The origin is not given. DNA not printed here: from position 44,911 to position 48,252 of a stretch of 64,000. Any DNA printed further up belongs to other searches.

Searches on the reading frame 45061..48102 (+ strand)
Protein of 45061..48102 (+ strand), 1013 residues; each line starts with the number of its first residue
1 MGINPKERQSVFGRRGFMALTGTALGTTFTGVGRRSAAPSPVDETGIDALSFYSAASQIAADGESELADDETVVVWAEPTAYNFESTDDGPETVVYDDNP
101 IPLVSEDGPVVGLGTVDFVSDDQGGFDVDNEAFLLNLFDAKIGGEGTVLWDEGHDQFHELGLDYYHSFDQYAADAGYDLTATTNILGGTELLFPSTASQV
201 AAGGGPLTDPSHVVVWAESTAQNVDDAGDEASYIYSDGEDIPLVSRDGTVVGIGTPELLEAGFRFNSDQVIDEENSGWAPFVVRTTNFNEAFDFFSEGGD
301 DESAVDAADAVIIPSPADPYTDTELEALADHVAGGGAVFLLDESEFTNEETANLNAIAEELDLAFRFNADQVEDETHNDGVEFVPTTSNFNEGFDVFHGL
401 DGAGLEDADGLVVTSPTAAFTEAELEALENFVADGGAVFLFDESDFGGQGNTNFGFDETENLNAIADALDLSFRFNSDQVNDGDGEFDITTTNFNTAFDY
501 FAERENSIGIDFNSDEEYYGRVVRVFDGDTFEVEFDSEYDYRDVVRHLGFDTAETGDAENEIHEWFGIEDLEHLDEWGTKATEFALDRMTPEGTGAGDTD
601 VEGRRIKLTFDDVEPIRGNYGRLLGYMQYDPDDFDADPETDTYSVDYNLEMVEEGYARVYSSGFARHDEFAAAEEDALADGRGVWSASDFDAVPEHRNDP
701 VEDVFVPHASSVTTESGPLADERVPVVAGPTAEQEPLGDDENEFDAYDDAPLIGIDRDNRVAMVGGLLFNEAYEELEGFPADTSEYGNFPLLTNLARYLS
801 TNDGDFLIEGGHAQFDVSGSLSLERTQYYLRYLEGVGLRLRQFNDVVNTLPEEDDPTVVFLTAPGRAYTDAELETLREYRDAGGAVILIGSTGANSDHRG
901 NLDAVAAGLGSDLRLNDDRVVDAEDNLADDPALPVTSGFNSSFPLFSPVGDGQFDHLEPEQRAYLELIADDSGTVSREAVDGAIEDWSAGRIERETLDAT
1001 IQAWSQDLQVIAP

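Call 7: search_protein_families(library=pfam, proteins=[window:45061-48102:+], max_evalue=0.01)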
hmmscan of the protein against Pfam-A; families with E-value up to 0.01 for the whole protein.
window:45061-48102:+ (1013 aa): 6 families
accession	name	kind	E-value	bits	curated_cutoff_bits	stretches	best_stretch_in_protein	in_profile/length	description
PF14258.12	DUF4350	-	2.4e-17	64.2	30.4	3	409-486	39-97/181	Domain of unknown function (DUF4350)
PF09822.16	ABC_transp_aux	-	4.8e-17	62.6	34.7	2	406-492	44-130/288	ABC-type uncharacterized transport system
PF23355.1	IFT52_GIFT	-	8.2e-16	58.2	27.2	3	304-372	42-108/246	IFT52 GIFT domain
PF00565.23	SNase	-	2.9e-08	34.6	21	1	545-686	2-106/107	Staphylococcal nuclease homologue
PF09960.14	DUF2194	-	7.2e-06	25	30.4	0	306-376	83-148/582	Uncharacterised protein conserved in bacteria (DUF2194)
PF13709.12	DUF4159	-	0.0016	18.4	25.9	0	416-454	61-90/202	Domain of unknown function (DUF4159)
